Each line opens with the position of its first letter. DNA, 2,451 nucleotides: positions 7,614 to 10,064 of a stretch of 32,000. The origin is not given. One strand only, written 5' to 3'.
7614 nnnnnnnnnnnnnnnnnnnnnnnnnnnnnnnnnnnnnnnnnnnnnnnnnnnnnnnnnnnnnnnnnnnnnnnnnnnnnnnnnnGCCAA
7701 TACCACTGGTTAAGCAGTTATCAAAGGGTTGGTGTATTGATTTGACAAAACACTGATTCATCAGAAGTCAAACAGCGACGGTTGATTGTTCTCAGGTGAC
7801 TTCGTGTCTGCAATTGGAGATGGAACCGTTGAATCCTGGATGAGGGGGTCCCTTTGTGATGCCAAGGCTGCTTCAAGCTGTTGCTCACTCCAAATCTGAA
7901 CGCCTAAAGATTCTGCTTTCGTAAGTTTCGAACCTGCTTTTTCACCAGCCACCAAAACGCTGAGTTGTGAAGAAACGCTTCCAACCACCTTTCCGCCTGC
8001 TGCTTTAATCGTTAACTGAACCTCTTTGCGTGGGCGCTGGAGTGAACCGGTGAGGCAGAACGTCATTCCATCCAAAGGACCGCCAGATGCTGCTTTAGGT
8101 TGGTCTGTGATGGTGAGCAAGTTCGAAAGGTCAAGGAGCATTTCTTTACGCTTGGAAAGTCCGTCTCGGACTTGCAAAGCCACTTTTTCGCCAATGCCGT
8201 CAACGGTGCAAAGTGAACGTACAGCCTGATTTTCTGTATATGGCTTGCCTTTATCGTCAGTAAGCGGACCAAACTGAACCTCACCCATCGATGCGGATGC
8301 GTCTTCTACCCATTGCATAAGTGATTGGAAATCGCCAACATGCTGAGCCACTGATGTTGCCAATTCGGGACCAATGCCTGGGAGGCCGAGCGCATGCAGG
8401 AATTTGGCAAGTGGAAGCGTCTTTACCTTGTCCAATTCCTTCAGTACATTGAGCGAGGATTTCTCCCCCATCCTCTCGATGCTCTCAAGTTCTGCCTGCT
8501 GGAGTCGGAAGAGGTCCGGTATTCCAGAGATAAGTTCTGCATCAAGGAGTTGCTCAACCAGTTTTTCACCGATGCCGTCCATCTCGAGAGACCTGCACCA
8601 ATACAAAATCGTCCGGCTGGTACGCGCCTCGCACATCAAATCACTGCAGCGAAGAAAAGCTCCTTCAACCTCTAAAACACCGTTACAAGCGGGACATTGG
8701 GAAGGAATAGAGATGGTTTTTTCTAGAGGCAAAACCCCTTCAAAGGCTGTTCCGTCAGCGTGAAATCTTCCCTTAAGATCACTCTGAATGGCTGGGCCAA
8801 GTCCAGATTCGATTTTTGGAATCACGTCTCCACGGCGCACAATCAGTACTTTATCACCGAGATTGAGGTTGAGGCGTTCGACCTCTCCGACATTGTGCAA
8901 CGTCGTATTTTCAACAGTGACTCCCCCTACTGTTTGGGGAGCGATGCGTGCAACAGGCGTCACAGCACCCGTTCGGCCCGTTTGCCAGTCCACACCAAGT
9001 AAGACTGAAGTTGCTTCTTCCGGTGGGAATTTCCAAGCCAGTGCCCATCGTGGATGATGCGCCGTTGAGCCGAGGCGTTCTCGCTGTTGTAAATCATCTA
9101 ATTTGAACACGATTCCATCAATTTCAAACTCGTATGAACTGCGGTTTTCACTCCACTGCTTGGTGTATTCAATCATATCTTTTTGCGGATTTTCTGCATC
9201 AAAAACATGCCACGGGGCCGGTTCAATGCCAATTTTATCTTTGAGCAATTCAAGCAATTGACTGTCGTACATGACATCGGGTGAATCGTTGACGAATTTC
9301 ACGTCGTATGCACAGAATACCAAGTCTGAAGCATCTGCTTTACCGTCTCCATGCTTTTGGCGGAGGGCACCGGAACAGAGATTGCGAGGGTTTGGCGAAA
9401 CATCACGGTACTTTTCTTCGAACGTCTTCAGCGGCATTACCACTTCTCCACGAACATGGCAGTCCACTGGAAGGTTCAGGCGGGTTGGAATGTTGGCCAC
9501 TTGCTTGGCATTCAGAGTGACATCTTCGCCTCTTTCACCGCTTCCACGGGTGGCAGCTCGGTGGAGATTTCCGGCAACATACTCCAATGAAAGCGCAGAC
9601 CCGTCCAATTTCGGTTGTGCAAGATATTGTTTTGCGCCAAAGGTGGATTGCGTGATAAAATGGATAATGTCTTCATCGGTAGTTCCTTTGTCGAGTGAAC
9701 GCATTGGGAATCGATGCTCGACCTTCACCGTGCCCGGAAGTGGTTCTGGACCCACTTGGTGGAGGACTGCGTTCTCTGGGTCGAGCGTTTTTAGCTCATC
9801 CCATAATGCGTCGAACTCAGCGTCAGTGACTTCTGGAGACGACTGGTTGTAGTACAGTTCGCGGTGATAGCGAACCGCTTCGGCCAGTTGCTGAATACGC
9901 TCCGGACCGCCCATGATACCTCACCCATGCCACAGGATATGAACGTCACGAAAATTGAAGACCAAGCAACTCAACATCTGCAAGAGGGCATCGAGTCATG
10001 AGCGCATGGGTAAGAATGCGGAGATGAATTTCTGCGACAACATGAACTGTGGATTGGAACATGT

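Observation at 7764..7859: Bacterial-type LigA ends in a PIP-box-like peptide (QPSLFDF-COOH) on a flexible tail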

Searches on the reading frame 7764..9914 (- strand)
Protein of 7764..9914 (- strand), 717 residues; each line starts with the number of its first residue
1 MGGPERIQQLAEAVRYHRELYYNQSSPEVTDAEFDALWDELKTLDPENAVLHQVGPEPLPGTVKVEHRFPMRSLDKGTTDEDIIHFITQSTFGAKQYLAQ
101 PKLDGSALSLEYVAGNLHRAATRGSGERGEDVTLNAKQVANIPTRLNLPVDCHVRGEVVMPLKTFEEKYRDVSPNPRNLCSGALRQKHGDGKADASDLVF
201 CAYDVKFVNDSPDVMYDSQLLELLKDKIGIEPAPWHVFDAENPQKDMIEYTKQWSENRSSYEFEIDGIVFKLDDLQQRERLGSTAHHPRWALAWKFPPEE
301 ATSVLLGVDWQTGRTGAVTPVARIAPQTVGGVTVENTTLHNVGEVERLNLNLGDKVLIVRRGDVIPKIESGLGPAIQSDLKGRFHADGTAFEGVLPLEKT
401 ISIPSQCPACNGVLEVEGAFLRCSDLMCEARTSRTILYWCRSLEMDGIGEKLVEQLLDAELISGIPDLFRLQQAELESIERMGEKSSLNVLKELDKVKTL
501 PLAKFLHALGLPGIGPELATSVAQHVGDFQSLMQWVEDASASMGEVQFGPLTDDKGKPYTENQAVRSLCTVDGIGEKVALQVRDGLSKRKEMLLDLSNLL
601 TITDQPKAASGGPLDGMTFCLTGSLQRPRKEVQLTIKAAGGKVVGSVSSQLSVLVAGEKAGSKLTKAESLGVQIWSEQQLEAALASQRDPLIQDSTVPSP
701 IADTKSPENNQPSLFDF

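Call 6: search_protein_families(library=pfam, proteins=[window:7764-9914:-])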
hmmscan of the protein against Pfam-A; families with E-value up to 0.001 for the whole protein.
window:7764-9914:- (717 aa): 9 families
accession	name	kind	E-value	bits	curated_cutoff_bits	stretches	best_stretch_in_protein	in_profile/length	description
PF01653.23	DNA_ligase_aden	-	3.8e-55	187.6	27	1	64-299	6-253/253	NAD-dependent DNA ligase adenylation domain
PF03120.22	DNA_ligase_OB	-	6.1e-23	80.9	32.9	1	304-370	3-69/79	NAD-dependent DNA ligase OB-fold domain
PF00533.33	BRCT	-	1.9e-12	47.7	21.3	1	612-681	4-75/78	BRCA1 C Terminus (BRCT) domain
PF14520.12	HHH_5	-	1.7e-10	41.7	27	0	444-495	6-56/57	Helix-hairpin-helix domain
PF12738.14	PTCB-BRCT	-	1.4e-06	28.6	22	1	617-674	1-58/63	twin BRCT domain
PF12826.13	HHH_2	-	1.2e-05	25.8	27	0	504-535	1-32/64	Helix-hairpin-helix motif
PF22745.1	Nlig-Ia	-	7.7e-05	23.7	27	1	5-47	4-46/92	DNA ligase-like, N-terminal NAD+-binding domain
PF00633.29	HHH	-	9.6e-05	22.5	24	0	568-583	13-28/30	Helix-hairpin-helix motif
PF16589.12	BRCT_2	-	0.0007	20.3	27.3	0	614-678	3-68/86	BRCT domain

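Call 7: search_protein_families(library=ncbifam, proteins=[window:7764-9914:-])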
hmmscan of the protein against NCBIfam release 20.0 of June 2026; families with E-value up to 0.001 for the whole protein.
window:7764-9914:- (717 aa): 7 families
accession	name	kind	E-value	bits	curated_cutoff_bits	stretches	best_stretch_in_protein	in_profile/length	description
TIGR00575.1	dnlj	equivalog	7.2e-159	530.2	444.45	1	10-680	1-652/652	NAD-dependent DNA ligase LigA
NF005932.1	PRK07956.1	equivalog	1.3e-158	529.5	369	1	5-683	1-663/664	NAD-dependent DNA ligase LigA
NF010931.0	PRK14351.1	equivalog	6e-129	431.6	1051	1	5-688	34-686/692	NAD-dependent DNA ligase LigA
NF010930.0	PRK14350.1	equivalog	1.5e-84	284.6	652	2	6-539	8-536/669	NAD-dependent DNA ligase LigA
NF005987.0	PRK08097.1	equivalog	3.4e-45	154.5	498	2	6-370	33-380/562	NAD-dependent DNA ligase LigB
NF047932.1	antiphage_GapS2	exception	2.4e-06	27.9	330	1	614-674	122-186/189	anti-phage protein GapS2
NF004719.0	PRK06063.1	equivalog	0.00024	20.1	389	1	613-686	232-308/331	DEDDh family exonuclease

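Call 8: find_homologous_proteins(query=window:7764-9914:-, max_evalue=1e-20)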
Query window:7764-9914:- (717 aa): 6337 proteins with E <= 1e-20 among 8000 candidates; the best 120 are listed.
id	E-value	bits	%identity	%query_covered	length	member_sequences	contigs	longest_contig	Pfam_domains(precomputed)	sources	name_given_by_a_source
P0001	0.0e+0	1627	100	100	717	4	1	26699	PF12826.14,PF03120.23,PF14520.13,PF01653.24,PF00533.34,PF22745.3,PF12738.14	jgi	-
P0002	0.0e+0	1613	99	100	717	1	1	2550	PF12826.14,PF03120.23,PF14520.13,PF01653.24,PF00533.34,PF22745.3,PF12738.14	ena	-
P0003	0.0e+0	1560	96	100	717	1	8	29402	PF12826.14,PF03120.23,PF14520.13,PF01653.24,PF00533.34,PF22745.3,PF12738.14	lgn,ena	-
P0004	0.0e+0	1558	96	100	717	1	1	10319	PF12826.14,PF03120.23,PF14520.13,PF01653.24,PF00533.34,PF22745.3,PF12738.14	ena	-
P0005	0.0e+0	1556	95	100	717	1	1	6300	PF12826.14,PF03120.23,PF14520.13,PF01653.24,PF00533.34,PF22745.3,PF12738.14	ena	-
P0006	0.0e+0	1554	95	100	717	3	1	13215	PF12826.14,PF03120.23,PF14520.13,PF01653.24,PF00533.34,PF22745.3,PF12738.14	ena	-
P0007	0.0e+0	1550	95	100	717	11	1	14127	PF12826.14,PF03120.23,PF14520.13,PF01653.24,PF00533.34,PF22745.3,PF12738.14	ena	-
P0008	0.0e+0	1473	90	100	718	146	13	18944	PF12826.14,PF03120.23,PF14520.13,PF01653.24,PF00533.34,PF22745.3,PF12738.14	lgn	-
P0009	0.0e+0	1473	90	100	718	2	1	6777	PF12826.14,PF03120.23,PF14520.13,PF01653.24,PF00533.34,PF22745.3,PF12738.14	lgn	-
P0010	0.0e+0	1452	89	100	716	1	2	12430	PF12826.14,PF03120.23,PF14520.13,PF01653.24,PF00533.34,PF22745.3,PF12738.14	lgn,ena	-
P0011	0.0e+0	1451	89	100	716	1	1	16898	PF12826.14,PF03120.23,PF14520.13,PF01653.24,PF00533.34,PF22745.3,PF12738.14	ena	-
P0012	0.0e+0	1451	89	100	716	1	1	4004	PF12826.14,PF03120.23,PF14520.13,PF01653.24,PF00533.34,PF22745.3,PF12738.14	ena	-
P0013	0.0e+0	1446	89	100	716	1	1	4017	PF12826.14,PF03120.23,PF14520.13,PF01653.24,PF00533.34,PF22745.3,PF12738.14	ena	-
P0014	0.0e+0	1364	83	100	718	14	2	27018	PF12826.14,PF03120.23,PF14520.13,PF01653.24,PF00533.34,PF22745.3,PF12738.14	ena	-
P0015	0.0e+0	1309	80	100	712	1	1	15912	PF03120.23,PF14520.13,PF01653.24,PF00533.34,PF22745.3,PF12738.14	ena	-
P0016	0.0e+0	1308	79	100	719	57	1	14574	PF03120.23,PF14520.13,PF01653.24,PF00533.34,PF22745.3,PF12738.14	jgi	-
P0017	0.0e+0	1307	80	100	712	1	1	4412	PF03120.23,PF14520.13,PF01653.24,PF00533.34,PF22745.3,PF12738.14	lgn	-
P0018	0.0e+0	1304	79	100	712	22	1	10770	PF03120.23,PF14520.13,PF01653.24,PF00533.34,PF22745.3,PF12738.14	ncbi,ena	-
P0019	0.0e+0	1300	80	100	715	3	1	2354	PF03120.23,PF14520.13,PF01653.24,PF00533.34,PF22745.3,PF12738.14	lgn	-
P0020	0.0e+0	1295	79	100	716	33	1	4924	PF03120.23,PF14520.13,PF01653.24,PF00533.34,PF22745.3,PF12738.14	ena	-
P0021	0.0e+0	1282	79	100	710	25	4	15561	PF12826.14,PF03120.23,PF14520.13,PF01653.24,PF00533.34,PF22745.3,PF12738.14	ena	-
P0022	0.0e+0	1260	100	78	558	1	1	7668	PF12826.14,PF03120.23,PF14520.13,PF01653.24,PF00533.34,PF12738.14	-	-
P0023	0.0e+0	1252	76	100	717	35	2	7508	PF12826.14,PF03120.23,PF14520.13,PF01653.24,PF00533.34,PF22745.3,PF12738.14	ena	-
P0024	0.0e+0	1242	77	100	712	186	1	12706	PF12826.14,PF03120.23,PF14520.13,PF01653.24,PF00533.34,PF22745.3,PF12738.14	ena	-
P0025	0.0e+0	1242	76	100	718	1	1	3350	PF03120.23,PF14520.13,PF01653.24,PF00533.34,PF22745.3,PF12738.14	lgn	-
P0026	0.0e+0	1229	76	100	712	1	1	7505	PF12826.14,PF03120.23,PF14520.13,PF01653.24,PF00533.34,PF22745.3,PF12738.14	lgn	-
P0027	0.0e+0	1228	76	100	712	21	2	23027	PF12826.14,PF03120.23,PF14520.13,PF01653.24,PF00533.34,PF22745.3,PF12738.14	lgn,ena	-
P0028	0.0e+0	1222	74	100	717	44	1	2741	PF12826.14,PF03120.23,PF14520.13,PF01653.24,PF00533.34,PF16589.13,PF22745.3,PF12738.14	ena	-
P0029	0.0e+0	1222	75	100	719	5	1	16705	PF03120.23,PF14520.13,PF01653.24,PF00533.34,PF22745.3,PF12738.14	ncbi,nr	ncbi:MAG: hypothetical protein CMA63_08015 [Euryarchaeota archaeon]|nr:hypothetical protein [Euryarc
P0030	0.0e+0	1188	73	100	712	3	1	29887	PF12826.14,PF03120.23,PF14520.13,PF01653.24,PF00533.34,PF22745.3,PF12738.14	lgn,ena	-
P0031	0.0e+0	1185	72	100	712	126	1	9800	PF12826.14,PF03120.23,PF14520.13,PF01653.24,PF00533.34,PF22745.3,PF12738.14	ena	-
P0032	0.0e+0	1172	71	100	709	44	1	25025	PF03120.23,PF14520.13,PF01653.24,PF00533.34,PF16589.13,PF22745.3,PF12738.14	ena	-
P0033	0.0e+0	1172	72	100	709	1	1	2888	PF03120.23,PF14520.13,PF01653.24,PF00533.34,PF16589.13,PF22745.3,PF12738.14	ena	-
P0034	0.0e+0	1162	73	95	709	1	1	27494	PF03120.23,PF14520.13,PF01653.24,PF00533.34,PF22745.3,PF12738.14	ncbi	-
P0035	0.0e+0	1161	71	100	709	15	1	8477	PF03120.23,PF14520.13,PF01653.24,PF00533.34,PF22745.3,PF12738.14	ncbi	-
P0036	0.0e+0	1159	70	100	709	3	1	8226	PF03120.23,PF14520.13,PF01653.24,PF00533.34,PF16589.13,PF22745.3,PF12738.14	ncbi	-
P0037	0.0e+0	1159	71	100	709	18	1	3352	PF03120.23,PF14520.13,PF01653.24,PF00533.34,PF16589.13,PF22745.3,PF12738.14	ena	-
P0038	0.0e+0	1158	70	100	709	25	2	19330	PF03120.23,PF14520.13,PF01653.24,PF00533.34,PF16589.13,PF22745.3,PF12738.14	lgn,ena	-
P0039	0.0e+0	1156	69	100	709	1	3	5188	PF03120.23,PF14520.13,PF01653.24,PF00533.34,PF16589.13,PF22745.3,PF12738.14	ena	-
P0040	0.0e+0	1152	70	100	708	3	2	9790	PF03120.23,PF14520.13,PF01653.24,PF00533.34,PF16589.13,PF22745.3,PF12738.14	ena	-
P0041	0.0e+0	1140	69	100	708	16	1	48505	PF03120.23,PF14520.13,PF01653.24,PF00533.34,PF22745.3,PF12738.14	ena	-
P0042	0.0e+0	1138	69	100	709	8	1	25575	PF03120.23,PF14520.13,PF01653.24,PF00533.34,PF16589.13,PF22745.3,PF12738.14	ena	-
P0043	0.0e+0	1132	69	98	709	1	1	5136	PF03120.23,PF14520.13,PF01653.24,PF00533.34,PF16589.13,PF22745.3,PF12738.14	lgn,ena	-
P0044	0.0e+0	1132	69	100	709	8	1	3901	PF03120.23,PF14520.13,PF01653.24,PF00533.34,PF16589.13,PF22745.3,PF12738.14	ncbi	-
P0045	0.0e+0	1130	69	100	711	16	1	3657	PF03120.23,PF14520.13,PF01653.24,PF00533.34,PF16589.13,PF22745.3,PF12738.14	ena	-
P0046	0.0e+0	1129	69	100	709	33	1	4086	PF03120.23,PF14520.13,PF01653.24,PF00533.34,PF16589.13,PF22745.3,PF12738.14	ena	-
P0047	0.0e+0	1129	71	95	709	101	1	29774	PF03120.23,PF14520.13,PF01653.24,PF00533.34,PF16589.13,PF22745.3,PF12738.14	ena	-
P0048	0.0e+0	1126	68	100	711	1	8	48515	PF03120.23,PF14520.13,PF01653.24,PF00533.34,PF16589.13,PF22745.3,PF12738.14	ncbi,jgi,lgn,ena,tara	tara:strand:- start:561 stop:2696 length:2136 start_codon:yes stop_codon:yes gene_type:complete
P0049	0.0e+0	1126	68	100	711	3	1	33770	PF03120.23,PF14520.13,PF01653.24,PF00533.34,PF16589.13,PF22745.3,PF12738.14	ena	-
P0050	0.0e+0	1125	69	97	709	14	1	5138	PF03120.23,PF14520.13,PF01653.24,PF00533.34,PF16589.13,PF22745.3,PF12738.14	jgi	jgi:DNA ligase (NAD+)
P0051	0.0e+0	1124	69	100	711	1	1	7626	PF12826.14,PF03120.23,PF14520.13,PF01653.24,PF00533.34,PF22745.3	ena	-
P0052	0.0e+0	1124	69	100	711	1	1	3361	PF12826.14,PF03120.23,PF14520.13,PF01653.24,PF00533.34,PF22745.3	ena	-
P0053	0.0e+0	1124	69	100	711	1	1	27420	PF12826.14,PF03120.23,PF14520.13,PF01653.24,PF00533.34,PF22745.3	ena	-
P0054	0.0e+0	1124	68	100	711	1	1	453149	PF12826.14,PF03120.23,PF14520.13,PF01653.24,PF00533.34,PF22745.3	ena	-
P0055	0.0e+0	1124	69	100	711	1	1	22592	PF12826.14,PF03120.23,PF14520.13,PF01653.24,PF00533.34,PF22745.3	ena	-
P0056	0.0e+0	1123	69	100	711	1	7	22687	PF12826.14,PF03120.23,PF14520.13,PF01653.24,PF00533.34,PF22745.3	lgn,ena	-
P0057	0.0e+0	1123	68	100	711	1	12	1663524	PF12826.14,PF03120.23,PF14520.13,PF01653.24,PF00533.34,PF22745.3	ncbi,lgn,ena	-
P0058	0.0e+0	1123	69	100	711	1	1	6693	PF12826.14,PF03120.23,PF14520.13,PF01653.24,PF00533.34,PF22745.3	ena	-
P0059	0.0e+0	1122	68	100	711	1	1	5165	PF12826.14,PF03120.23,PF14520.13,PF01653.24,PF00533.34,PF22745.3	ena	-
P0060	0.0e+0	1122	68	100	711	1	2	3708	PF12826.14,PF03120.23,PF14520.13,PF01653.24,PF00533.34,PF22745.3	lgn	-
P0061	0.0e+0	1122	69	100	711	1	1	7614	PF12826.14,PF03120.23,PF14520.13,PF01653.24,PF00533.34,PF22745.3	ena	-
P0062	0.0e+0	1122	69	100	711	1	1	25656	PF12826.14,PF03120.23,PF14520.13,PF01653.24,PF00533.34,PF22745.3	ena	-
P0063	0.0e+0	1122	68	100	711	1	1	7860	PF12826.14,PF03120.23,PF14520.13,PF01653.24,PF00533.34,PF22745.3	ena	-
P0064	0.0e+0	1122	68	100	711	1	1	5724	PF12826.14,PF03120.23,PF14520.13,PF01653.24,PF00533.34,PF22745.3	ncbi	ncbi:MAG: NAD-dependent DNA ligase LigA [Candidatus Poseidoniaceae archaeon]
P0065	0.0e+0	1122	69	100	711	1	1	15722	PF12826.14,PF03120.23,PF14520.13,PF01653.24,PF00533.34,PF22745.3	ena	-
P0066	0.0e+0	1122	68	100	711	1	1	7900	PF12826.14,PF03120.23,PF14520.13,PF01653.24,PF00533.34,PF22745.3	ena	-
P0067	0.0e+0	1122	68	100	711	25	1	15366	PF12826.14,PF03120.23,PF14520.13,PF01653.24,PF00533.34,PF22745.3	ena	-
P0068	0.0e+0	1121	69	100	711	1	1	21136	PF12826.14,PF03120.23,PF14520.13,PF01653.24,PF00533.34,PF22745.3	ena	-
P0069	0.0e+0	1121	69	100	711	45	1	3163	PF03120.23,PF14520.13,PF01653.24,PF00533.34,PF16589.13,PF22745.3,PF12738.14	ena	-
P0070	0.0e+0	1121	68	100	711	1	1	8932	PF12826.14,PF03120.23,PF14520.13,PF01653.24,PF00533.34,PF22745.3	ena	-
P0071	0.0e+0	1121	68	100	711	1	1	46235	PF12826.14,PF03120.23,PF14520.13,PF01653.24,PF00533.34,PF22745.3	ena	-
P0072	0.0e+0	1121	68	100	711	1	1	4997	PF12826.14,PF03120.23,PF14520.13,PF01653.24,PF00533.34,PF22745.3,PF12738.14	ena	-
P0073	0.0e+0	1121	68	100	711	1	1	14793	PF12826.14,PF03120.23,PF14520.13,PF01653.24,PF00533.34,PF22745.3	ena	-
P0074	0.0e+0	1121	68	100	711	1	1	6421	PF12826.14,PF03120.23,PF14520.13,PF01653.24,PF00533.34,PF22745.3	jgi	-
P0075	0.0e+0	1121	68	100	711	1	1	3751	PF12826.14,PF03120.23,PF14520.13,PF01653.24,PF00533.34,PF22745.3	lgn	-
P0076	0.0e+0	1121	68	100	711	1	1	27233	PF12826.14,PF03120.23,PF14520.13,PF01653.24,PF00533.34,PF22745.3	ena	-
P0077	0.0e+0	1121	68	100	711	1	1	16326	PF12826.14,PF03120.23,PF14520.13,PF01653.24,PF00533.34,PF22745.3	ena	-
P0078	0.0e+0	1121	68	100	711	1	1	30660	PF12826.14,PF03120.23,PF14520.13,PF01653.24,PF00533.34,PF22745.3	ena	-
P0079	0.0e+0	1121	68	100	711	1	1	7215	PF12826.14,PF03120.23,PF14520.13,PF01653.24,PF00533.34,PF22745.3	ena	-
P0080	0.0e+0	1121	68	100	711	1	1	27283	PF12826.14,PF03120.23,PF14520.13,PF01653.24,PF00533.34,PF22745.3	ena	-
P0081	0.0e+0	1120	68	100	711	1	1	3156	PF03120.23,PF14520.13,PF01653.24,PF00533.34,PF22745.3,PF12738.14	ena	-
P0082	0.0e+0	1120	68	100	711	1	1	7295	PF12826.14,PF03120.23,PF14520.13,PF01653.24,PF00533.34,PF22745.3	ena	-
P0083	0.0e+0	1120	68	100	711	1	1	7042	PF12826.14,PF03120.23,PF14520.13,PF01653.24,PF00533.34,PF22745.3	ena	-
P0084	0.0e+0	1120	68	100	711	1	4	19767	PF12826.14,PF03120.23,PF14520.13,PF01653.24,PF00533.34,PF22745.3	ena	-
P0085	0.0e+0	1120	68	100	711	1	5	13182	PF12826.14,PF03120.23,PF14520.13,PF01653.24,PF00533.34,PF22745.3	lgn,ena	-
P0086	0.0e+0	1120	68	100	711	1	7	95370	PF12826.14,PF03120.23,PF14520.13,PF01653.24,PF00533.34,PF22745.3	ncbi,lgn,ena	ncbi:MAG: NAD-dependent DNA ligase LigA [Candidatus Poseidoniaceae archaeon]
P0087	0.0e+0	1120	68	100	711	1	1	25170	PF12826.14,PF03120.23,PF14520.13,PF01653.24,PF00533.34,PF22745.3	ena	-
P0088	0.0e+0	1120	69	100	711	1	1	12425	PF12826.14,PF03120.23,PF14520.13,PF01653.24,PF00533.34,PF22745.3,PF12738.14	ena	-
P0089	0.0e+0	1120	69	98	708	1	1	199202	PF12826.14,PF03120.23,PF14520.13,PF01653.24,PF00533.34,PF22745.3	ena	-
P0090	0.0e+0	1120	68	100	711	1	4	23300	PF12826.14,PF03120.23,PF14520.13,PF01653.24,PF00533.34,PF22745.3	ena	-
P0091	0.0e+0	1120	68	100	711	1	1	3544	PF12826.14,PF03120.23,PF14520.13,PF01653.24,PF00533.34,PF22745.3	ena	-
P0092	0.0e+0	1120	68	100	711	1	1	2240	PF12826.14,PF03120.23,PF14520.13,PF01653.24,PF00533.34,PF22745.3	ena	-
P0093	0.0e+0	1119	69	100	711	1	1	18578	PF12826.14,PF03120.23,PF14520.13,PF01653.24,PF00533.34,PF22745.3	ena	-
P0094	0.0e+0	1119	68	100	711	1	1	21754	PF12826.14,PF03120.23,PF14520.13,PF01653.24,PF00533.34,PF22745.3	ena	-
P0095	0.0e+0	1119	68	100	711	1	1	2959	PF12826.14,PF03120.23,PF14520.13,PF01653.24,PF00533.34,PF22745.3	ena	-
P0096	0.0e+0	1119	68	100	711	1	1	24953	PF12826.14,PF03120.23,PF14520.13,PF01653.24,PF00533.34,PF22745.3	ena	-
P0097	0.0e+0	1119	68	100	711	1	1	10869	PF12826.14,PF03120.23,PF14520.13,PF01653.24,PF00533.34,PF22745.3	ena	-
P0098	0.0e+0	1119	68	100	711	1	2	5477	PF12826.14,PF03120.23,PF14520.13,PF01653.24,PF00533.34,PF22745.3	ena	-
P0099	0.0e+0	1119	68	100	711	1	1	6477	PF12826.14,PF03120.23,PF14520.13,PF01653.24,PF00533.34,PF22745.3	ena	-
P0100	0.0e+0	1119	68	100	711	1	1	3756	PF12826.14,PF03120.23,PF14520.13,PF01653.24,PF00533.34,PF22745.3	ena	-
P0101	0.0e+0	1119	68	100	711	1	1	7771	PF03120.23,PF14520.13,PF01653.24,PF00533.34,PF22745.3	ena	-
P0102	0.0e+0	1119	68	100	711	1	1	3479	PF12826.14,PF03120.23,PF14520.13,PF01653.24,PF00533.34,PF22745.3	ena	-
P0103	0.0e+0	1119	68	100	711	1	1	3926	PF03120.23,PF14520.13,PF01653.24,PF00533.34,PF22745.3,PF12738.14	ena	-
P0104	0.0e+0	1118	68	100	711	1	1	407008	PF12826.14,PF03120.23,PF14520.13,PF01653.24,PF00533.34,PF22745.3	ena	-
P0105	0.0e+0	1118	68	100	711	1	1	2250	PF12826.14,PF03120.23,PF14520.13,PF01653.24,PF00533.34,PF22745.3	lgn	-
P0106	0.0e+0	1118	68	100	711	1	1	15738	PF12826.14,PF03120.23,PF14520.13,PF01653.24,PF00533.34,PF22745.3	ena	-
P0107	0.0e+0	1118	68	100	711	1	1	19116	PF12826.14,PF03120.23,PF14520.13,PF01653.24,PF00533.34,PF22745.3,PF12738.14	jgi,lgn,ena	-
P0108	0.0e+0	1118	68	100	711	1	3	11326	PF12826.14,PF03120.23,PF14520.13,PF01653.24,PF00533.34,PF22745.3,PF12738.14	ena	-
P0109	0.0e+0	1118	68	100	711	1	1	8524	PF03120.23,PF14520.13,PF01653.24,PF00533.34,PF22745.3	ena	-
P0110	0.0e+0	1118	68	100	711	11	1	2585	PF03120.23,PF14520.13,PF01653.24,PF00533.34,PF16589.13,PF22745.3,PF12738.14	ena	-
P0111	0.0e+0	1118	68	100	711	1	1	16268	PF12826.14,PF03120.23,PF14520.13,PF01653.24,PF00533.34,PF22745.3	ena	-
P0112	0.0e+0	1118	68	100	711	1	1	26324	PF12826.14,PF03120.23,PF14520.13,PF01653.24,PF00533.34,PF22745.3,PF12738.14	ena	-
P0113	0.0e+0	1118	70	95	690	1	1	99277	PF12826.14,PF03120.23,PF14520.13,PF01653.24,PF00533.34,PF22745.3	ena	-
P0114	0.0e+0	1118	68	100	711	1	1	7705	PF12826.14,PF03120.23,PF14520.13,PF01653.24,PF00533.34,PF22745.3,PF12738.14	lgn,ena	-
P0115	0.0e+0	1118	68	100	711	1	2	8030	PF12826.14,PF03120.23,PF14520.13,PF01653.24,PF00533.34,PF22745.3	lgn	-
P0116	0.0e+0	1117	68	100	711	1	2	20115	PF12826.14,PF03120.23,PF14520.13,PF01653.24,PF00533.34,PF22745.3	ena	-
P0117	0.0e+0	1117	68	100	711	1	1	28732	PF12826.14,PF03120.23,PF14520.13,PF01653.24,PF00533.34,PF22745.3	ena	-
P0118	0.0e+0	1117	68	100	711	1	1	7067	PF12826.14,PF03120.23,PF14520.13,PF01653.24,PF00533.34,PF22745.3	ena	-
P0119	0.0e+0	1117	68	100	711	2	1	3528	PF12826.14,PF03120.23,PF14520.13,PF01653.24,PF00533.34,PF22745.3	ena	-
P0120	0.0e+0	1117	68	100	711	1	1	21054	PF12826.14,PF03120.23,PF14520.13,PF01653.24,PF00533.34,PF22745.3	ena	-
